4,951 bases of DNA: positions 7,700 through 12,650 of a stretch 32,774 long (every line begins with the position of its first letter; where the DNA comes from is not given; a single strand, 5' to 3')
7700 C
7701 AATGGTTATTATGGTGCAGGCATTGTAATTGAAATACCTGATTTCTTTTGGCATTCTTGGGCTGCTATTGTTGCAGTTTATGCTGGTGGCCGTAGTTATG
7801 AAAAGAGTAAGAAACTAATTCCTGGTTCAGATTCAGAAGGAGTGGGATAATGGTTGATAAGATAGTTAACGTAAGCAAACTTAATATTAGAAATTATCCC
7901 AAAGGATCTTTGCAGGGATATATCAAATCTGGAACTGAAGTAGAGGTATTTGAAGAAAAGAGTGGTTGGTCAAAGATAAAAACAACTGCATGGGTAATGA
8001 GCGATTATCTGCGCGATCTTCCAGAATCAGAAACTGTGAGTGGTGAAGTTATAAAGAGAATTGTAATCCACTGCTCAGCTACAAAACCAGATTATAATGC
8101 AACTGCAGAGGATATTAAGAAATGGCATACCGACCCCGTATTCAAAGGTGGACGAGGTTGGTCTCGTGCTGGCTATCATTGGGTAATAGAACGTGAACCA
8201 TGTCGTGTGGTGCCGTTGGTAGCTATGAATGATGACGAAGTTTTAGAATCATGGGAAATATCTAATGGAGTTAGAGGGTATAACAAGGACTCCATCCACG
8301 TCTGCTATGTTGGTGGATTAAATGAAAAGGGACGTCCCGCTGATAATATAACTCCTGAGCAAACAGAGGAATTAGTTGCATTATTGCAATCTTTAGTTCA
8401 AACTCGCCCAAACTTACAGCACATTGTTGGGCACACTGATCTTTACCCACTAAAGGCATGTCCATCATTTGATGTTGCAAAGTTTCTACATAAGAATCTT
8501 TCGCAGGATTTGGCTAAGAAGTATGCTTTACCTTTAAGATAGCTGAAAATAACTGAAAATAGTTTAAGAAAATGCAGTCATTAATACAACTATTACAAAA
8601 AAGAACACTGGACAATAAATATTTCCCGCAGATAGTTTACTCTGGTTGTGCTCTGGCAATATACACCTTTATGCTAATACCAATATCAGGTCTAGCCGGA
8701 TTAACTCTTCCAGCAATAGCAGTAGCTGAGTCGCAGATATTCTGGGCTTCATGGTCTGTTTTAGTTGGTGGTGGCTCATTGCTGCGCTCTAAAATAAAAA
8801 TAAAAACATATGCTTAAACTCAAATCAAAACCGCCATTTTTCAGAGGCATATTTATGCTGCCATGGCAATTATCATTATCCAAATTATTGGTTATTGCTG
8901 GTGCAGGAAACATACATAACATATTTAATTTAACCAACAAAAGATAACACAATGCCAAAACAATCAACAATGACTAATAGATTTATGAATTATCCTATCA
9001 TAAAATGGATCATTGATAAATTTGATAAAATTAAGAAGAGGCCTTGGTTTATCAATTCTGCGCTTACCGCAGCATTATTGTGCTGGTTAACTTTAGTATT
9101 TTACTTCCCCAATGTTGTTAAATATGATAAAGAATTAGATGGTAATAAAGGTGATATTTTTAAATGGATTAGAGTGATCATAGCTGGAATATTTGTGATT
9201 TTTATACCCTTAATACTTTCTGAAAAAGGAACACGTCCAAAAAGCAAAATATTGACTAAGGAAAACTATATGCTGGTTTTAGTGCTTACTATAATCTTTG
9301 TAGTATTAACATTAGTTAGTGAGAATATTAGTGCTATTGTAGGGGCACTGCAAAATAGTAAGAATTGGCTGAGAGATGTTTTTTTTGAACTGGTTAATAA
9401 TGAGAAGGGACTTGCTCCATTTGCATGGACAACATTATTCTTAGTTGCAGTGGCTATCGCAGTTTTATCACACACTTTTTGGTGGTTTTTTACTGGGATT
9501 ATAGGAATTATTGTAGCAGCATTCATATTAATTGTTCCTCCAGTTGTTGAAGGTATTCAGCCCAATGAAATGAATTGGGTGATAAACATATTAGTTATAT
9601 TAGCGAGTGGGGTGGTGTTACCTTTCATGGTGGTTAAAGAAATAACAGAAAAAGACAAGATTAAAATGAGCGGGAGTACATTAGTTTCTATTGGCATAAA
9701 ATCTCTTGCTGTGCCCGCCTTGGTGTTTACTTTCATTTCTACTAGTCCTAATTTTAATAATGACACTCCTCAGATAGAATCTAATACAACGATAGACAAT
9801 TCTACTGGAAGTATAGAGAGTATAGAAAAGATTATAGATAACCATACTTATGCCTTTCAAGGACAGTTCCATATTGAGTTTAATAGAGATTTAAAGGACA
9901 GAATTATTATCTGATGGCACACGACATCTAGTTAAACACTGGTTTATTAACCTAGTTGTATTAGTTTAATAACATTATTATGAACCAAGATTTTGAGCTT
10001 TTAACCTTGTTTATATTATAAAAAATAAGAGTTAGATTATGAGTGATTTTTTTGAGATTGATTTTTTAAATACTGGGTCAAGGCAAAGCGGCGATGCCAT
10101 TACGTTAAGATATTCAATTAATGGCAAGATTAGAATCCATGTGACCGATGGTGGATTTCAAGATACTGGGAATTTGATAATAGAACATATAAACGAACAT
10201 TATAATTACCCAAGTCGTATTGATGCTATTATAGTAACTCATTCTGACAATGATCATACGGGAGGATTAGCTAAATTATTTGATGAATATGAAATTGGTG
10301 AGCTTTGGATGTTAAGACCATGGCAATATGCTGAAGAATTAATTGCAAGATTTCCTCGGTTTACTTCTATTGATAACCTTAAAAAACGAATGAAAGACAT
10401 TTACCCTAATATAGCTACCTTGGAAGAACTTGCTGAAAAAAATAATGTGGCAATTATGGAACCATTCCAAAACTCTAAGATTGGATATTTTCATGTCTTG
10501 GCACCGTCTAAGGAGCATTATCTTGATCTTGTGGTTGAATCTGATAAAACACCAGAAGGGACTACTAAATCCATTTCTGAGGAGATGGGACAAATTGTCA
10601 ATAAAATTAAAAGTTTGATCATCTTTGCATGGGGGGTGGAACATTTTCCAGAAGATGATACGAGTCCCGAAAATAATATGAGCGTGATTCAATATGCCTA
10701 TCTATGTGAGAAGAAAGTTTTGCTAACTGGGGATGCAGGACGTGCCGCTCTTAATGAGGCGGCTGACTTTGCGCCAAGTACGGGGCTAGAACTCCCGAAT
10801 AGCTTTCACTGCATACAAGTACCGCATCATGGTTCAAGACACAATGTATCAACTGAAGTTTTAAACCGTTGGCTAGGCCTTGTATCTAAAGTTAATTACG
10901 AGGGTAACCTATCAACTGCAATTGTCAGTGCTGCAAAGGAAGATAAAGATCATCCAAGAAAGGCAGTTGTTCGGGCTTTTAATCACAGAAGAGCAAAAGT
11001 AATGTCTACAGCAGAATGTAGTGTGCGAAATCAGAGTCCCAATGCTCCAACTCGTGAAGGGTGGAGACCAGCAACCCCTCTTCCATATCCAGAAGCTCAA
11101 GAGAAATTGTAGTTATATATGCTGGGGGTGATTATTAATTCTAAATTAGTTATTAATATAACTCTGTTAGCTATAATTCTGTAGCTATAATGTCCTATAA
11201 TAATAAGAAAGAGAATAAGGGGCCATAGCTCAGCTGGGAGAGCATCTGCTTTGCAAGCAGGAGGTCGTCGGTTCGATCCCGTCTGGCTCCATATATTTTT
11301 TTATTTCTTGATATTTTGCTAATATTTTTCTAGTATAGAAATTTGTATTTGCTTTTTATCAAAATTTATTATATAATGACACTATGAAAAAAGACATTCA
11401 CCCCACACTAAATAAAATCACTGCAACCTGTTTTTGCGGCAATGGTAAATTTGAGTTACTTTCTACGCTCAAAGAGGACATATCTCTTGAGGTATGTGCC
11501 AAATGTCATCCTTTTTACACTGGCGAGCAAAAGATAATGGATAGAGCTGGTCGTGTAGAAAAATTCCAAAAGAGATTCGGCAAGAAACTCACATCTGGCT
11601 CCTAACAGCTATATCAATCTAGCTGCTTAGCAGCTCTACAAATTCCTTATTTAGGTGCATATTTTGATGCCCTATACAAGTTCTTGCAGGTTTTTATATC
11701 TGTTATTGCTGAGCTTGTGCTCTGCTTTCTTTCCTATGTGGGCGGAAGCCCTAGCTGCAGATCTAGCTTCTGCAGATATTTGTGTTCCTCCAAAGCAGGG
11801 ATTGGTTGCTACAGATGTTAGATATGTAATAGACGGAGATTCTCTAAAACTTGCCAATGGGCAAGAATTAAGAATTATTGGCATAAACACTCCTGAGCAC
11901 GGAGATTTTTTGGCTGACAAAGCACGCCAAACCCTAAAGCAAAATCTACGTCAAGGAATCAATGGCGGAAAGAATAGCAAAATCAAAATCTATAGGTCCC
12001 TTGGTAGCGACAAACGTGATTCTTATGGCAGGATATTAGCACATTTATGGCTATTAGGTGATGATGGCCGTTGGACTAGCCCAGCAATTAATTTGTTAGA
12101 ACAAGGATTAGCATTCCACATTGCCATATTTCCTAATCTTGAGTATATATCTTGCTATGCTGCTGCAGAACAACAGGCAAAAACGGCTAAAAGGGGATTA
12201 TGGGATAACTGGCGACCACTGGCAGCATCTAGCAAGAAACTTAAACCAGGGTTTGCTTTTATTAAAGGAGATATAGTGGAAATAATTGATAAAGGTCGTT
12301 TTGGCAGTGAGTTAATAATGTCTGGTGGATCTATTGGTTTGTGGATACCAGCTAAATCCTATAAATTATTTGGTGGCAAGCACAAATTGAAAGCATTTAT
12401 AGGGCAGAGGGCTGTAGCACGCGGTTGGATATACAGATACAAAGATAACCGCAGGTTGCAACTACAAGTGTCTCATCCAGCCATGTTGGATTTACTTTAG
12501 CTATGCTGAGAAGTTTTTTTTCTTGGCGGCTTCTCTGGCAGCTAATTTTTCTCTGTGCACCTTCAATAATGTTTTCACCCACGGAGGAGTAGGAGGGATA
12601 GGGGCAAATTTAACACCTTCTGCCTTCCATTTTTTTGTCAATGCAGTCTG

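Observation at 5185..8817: Candidate holin/endolysin-dependent export (type-10-like) or suicide module: leaderless peroxidase + DUF4157 protein + 3TM holin + SH3-amidase + small 2-TM protein, without any phage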

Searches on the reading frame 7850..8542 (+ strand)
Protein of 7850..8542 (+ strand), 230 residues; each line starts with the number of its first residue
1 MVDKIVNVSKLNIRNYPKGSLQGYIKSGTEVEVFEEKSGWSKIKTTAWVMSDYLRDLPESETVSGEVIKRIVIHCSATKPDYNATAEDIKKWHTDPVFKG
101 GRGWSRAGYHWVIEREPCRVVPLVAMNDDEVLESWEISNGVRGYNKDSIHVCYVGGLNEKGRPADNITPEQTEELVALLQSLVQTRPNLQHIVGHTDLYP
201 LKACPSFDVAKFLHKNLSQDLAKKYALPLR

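Call 4: search_protein_families(library=pfam, proteins=[window:7850-8542:+], max_evalue=0.01)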
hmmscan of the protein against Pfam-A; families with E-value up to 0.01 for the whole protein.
window:7850-8542:+ (230 aa): 2 families
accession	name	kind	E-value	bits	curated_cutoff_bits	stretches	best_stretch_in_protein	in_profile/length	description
PF01510.30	Amidase_2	-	2.9e-12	47.5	26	1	66-205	3-129/131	N-acetylmuramoyl-L-alanine amidase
PF08239.17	SH3_3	-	2.4e-07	31.3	27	1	10-54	2-53/54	Bacterial SH3 domain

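Call 6: search_protein_families(library=phrogs, proteins=[window:7850-8542:+], max_evalue=0.01)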
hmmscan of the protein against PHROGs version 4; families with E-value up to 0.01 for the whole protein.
window:7850-8542:+ (230 aa): 3 families
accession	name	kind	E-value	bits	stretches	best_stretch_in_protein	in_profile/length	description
phrog_822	-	lysis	9.3e-44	150.7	1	65-219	21-159/215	amidase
phrog_1493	-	lysis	8.4e-14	52.5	1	67-211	33-165/394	endolysin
phrog_2459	-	unknown function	2.1e-05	25.7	1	2-46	41-85/171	-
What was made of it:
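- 7850..8542 (+): SH3_3 plus Amidase_2 N-acetylmuramoyl-L-alanine amidase (endolysin type). Its start overlaps the holin stop by one base. Pfam and phrog_822 9e-44 (calls 4, 6).
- Checked: 7850-8542, 230 aa: SH3_3 plus Amidase_2 and phrog_822 amidase 9e-44 (calls 4, 6).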

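Call 10: search_protein_families(library=padloc, proteins=[window:7850-8542:+], max_evalue=0.01)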
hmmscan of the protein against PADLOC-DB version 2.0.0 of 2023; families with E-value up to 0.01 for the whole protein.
window:7850-8542:+ (230 aa): 0 families

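Call 37: search_dna_similar(query=window:7850-8542:+, collection=phages, mode=protein, max_rows=15)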
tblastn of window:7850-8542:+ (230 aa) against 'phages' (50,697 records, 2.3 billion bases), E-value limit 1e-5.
Records with a match: 1765; places in all: 1769; records where one place covers at least 80% of the query: 20.
Best place of each record, by identity: <60% 1765.
By first word of the organism name: Klebsiella 426; Escherichia 269; Vibrio 234; Pseudomonas 138; Salmonella 91; Yersinia 84; Bacteroides 82; Flavobacterium 42; Bacteriophage 40; Enterobacter 27; and 63 more.
By host as written in the record: - 379; Klebsiella pneumoniae 220; Escherichia coli 93; Yersinia pestis 38; Salmonella enterica subsp. enterica serovar Typhi 30; Klebsiella pneumoniae 135080 30; Flavobacterium sp. LMO9 26; Pseudomonas putida KT2440 and Paw85 25; and 423 more.
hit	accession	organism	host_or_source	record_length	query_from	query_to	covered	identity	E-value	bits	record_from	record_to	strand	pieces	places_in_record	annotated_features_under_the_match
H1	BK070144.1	Bacteriophage sp.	Helicobacter salomonis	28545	31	212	79%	36.0%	7e-26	110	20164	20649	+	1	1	N-acetylmuramoyl-L-alanine amidase | hypothetical protein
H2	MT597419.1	Pseudomonas phage vB_PsyP_3MF5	Pseudomonas syringae isolate 3M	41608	67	229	71%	39.5%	1e-22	100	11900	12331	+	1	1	N-acetylmuramoyl-L-alanine amidase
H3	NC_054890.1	Pseudomonas phage vB_PsyP_3MF5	Pseudomonas syringae isolate 3M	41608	67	229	71%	39.5%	1e-22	100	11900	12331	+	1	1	amidase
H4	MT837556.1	Bacteriophage sp.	human fecal samples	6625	68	213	63%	42.9%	5e-29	119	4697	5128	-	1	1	record has no annotation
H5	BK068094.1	Porphyromonas phage phage013a_WW2885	Porphyromonas gingivalis WW2885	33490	68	213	63%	42.9%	3e-28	117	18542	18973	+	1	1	endolysin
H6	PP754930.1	Porphyromonas phage phage010a_HG1691old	Porphyromonas gingivalis HG1691old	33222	68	213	63%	42.9%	4e-28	117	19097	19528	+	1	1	endolysin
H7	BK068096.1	Porphyromonas phage phage015a_SRR9217400mag3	Porphyromonas gingivalis ...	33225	68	213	63%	42.9%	5e-28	117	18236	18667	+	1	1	endolysin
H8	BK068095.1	Porphyromonas phage phage014a_Kyudai4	Porphyromonas gingivalis Kyuda-4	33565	68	213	63%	42.9%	5e-28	117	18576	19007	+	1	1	endolysin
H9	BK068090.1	Porphyromonas phage phage008a_KCOM2797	Porphyromonas gingivalis KCOM 2797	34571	68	213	63%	42.9%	5e-28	117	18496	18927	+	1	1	endolysin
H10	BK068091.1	Porphyromonas phage phage009a_Kyudai3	Porphyromonas gingivalis Kyudai-3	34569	68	213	63%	42.9%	5e-28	117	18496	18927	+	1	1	endolysin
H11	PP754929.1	Porphyromonas phage phage007a_Bg4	Porphyromonas gingivalis Bg4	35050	68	213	63%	42.9%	5e-28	116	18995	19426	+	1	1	endolysin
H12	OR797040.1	Stenotrophomonas phage vB_SmaM_Bhz51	Stenotrophomonas maltophilia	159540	68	213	63%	42.3%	2e-25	109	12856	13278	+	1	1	putative peptidoglycan recognition protein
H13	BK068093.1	Porphyromonas phage phage012a_381OKJP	Porphyromonas gingivalis 381OKJP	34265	68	213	63%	42.2%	2e-27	115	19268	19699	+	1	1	endolysin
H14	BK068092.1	Porphyromonas phage phage011a_WW2952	Porphyromonas gingivalis WW2952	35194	68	213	63%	42.2%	4e-27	114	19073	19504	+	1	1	endolysin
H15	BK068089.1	Porphyromonas phage phage006a_EM3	Porphyromonas gingivalis EM3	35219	68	213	63%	42.2%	4e-26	111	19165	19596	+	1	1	endolysin (x2)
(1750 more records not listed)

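Call 104: find_related_loci(query=A11, collection=viral_contigs, flank=8000)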
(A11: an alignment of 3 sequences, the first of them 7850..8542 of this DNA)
Query A11 (230 aa) in viral_contigs; peptide patterns used: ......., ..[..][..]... (x = any residue, [..] = any of these).
122 stretches matched a pattern; 35 encode a relative of the query (tblastn E <= 1e-3); 35 distinct loci.
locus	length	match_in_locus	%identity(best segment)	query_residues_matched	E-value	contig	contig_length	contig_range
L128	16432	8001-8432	43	68-213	6e-32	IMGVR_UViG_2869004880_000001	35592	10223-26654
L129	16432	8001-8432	42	68-213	8e-31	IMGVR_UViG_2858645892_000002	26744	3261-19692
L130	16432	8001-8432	40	68-213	3e-30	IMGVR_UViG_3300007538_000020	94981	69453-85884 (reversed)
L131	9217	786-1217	40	68-213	3e-30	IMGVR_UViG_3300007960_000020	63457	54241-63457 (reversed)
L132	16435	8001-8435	40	67-213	2e-29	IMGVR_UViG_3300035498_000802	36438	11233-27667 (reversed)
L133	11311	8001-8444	43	63-213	1e-28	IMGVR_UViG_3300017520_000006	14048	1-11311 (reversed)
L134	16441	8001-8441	36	54-213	6e-27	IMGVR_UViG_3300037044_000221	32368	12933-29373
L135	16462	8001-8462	39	58-213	4e-25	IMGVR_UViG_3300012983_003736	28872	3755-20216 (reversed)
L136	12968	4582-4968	39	66-209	5e-25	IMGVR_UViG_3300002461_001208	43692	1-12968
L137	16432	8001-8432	42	68-213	2e-30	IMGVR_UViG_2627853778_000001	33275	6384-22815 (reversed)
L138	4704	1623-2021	38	71-213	4e-24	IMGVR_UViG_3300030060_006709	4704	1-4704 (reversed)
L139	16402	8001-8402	39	68-218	2e-23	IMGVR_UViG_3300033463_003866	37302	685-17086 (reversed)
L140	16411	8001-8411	38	68-213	2e-23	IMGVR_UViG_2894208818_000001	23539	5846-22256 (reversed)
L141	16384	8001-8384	36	71-213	7e-23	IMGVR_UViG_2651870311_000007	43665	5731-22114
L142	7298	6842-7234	37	68-209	1e-22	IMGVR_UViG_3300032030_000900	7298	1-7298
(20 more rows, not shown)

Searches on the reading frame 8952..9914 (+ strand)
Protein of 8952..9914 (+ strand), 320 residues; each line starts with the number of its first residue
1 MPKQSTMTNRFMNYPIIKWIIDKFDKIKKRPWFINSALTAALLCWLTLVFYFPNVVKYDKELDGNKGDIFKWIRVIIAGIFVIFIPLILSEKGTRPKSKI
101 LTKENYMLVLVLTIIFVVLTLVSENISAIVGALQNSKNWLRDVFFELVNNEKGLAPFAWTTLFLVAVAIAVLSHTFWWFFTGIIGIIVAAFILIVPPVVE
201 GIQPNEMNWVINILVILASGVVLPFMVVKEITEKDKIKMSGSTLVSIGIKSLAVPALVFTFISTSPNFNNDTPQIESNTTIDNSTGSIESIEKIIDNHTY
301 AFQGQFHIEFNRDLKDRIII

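Call 4: search_protein_families(library=pfam, proteins=[window:8952-9914:+], max_evalue=0.01)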
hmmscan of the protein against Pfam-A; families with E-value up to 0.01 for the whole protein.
window:8952-9914:+ (320 aa): 0 families

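Call 6: search_protein_families(library=phrogs, proteins=[window:8952-9914:+], max_evalue=0.01)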
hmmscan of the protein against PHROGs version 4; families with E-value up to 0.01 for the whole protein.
window:8952-9914:+ (320 aa): 0 families

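Call 10: search_protein_families(library=padloc, proteins=[window:8952-9914:+], max_evalue=0.01)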
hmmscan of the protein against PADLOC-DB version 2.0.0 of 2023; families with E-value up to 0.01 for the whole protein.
window:8952-9914:+ (320 aa): 0 families
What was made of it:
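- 8952..9914 (+): p320: a seven-TM orphan membrane protein, hypervariable between sibling strains. Whether it belongs to the module is uncertain. No Pfam, PHROG or PADLOC hit (calls 4, 6, 10).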

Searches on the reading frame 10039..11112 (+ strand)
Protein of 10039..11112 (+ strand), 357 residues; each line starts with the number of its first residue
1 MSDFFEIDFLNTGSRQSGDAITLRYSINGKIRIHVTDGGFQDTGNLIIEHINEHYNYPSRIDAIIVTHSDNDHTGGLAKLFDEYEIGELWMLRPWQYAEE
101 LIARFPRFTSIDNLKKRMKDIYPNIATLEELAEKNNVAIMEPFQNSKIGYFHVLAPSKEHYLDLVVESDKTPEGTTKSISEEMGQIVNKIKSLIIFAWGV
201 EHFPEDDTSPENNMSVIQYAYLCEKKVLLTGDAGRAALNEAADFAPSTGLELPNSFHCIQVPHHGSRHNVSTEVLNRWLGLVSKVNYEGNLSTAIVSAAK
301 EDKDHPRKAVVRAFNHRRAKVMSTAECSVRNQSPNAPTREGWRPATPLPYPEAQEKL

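Call 4: search_protein_families(library=pfam, proteins=[window:10039-11112:+], max_evalue=0.01)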
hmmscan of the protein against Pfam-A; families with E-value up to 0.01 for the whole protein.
window:10039-11112:+ (357 aa): 4 families
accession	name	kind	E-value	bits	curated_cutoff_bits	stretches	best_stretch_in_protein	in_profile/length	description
PF00753.33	Lactamase_B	-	1.3e-08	35.5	22.7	1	38-91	22-74/196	Metallo-beta-lactamase superfamily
PF16661.11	Lactamase_B_6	-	0.00034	20.5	27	1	37-120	12-93/193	Metallo-beta-lactamase superfamily domain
PF12706.13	Lactamase_B_2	-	0.00075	19.6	27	1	58-82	28-52/200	Beta-lactamase superfamily domain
PF19583.5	ODP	-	0.0067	16.8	27.2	0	33-85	14-65/194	ODP family beta lactamase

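Call 6: search_protein_families(library=phrogs, proteins=[window:10039-11112:+], max_evalue=0.01)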
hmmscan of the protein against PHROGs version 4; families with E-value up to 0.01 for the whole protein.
window:10039-11112:+ (357 aa): 4 families
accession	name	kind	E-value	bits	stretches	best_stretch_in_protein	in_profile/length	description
phrog_7043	-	tail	2.5e-47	163.1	1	6-350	622-893/1077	tail protein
phrog_14556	-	unknown function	2.8e-10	40.5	1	34-91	157-212/451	-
phrog_36445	-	unknown function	1.4e-05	26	1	191-325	50-169/195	-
phrog_392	-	other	0.0082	16.6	0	51-160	42-125/348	metal-dependent hydrolase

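Call 10: search_protein_families(library=padloc, proteins=[window:10039-11112:+], max_evalue=0.01)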
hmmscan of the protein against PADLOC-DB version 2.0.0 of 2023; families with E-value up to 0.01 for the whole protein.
window:10039-11112:+ (357 aa): 6 families
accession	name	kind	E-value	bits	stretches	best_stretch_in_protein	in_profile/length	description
PDLC04676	PDC-M48B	-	2e-158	524.8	1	1-356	1-357/357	-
PDLC03854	LmuA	-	7.3e-23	79.2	1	16-276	11-276/345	-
PDLC03805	RTasMBL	-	3.4e-19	67.2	1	6-277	2-248/322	DRT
PDLC04677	PDC-M48B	-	9.2e-18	62.6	1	5-315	3-301/339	-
PDLC02158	Avs1a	-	7.7e-12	43.1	2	205-321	247-350/392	-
PDLC04673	PDC-M48B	-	0.00099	16.6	1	45-108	37-99/296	-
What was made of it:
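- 10039..11112 (+): MBL-fold protein matching the PADLOC defence candidate PDC-M48B. It is an island neighbour, not shown to be part of the module. PDC-M48B 2e-158 over its full length, and LmuA-like 7e-23 (call 10).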

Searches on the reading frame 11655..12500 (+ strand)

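Call 5: search_protein_families(library=pfam, proteins=[window:11655-12500:+], max_evalue=0.001)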
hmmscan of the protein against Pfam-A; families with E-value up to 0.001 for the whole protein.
window:11655-12500:+ (281 aa): 1 family
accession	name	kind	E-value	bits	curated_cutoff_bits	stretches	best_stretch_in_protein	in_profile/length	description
PF00565.23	SNase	-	1.6e-11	45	21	1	72-184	2-106/107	Staphylococcal nuclease homologue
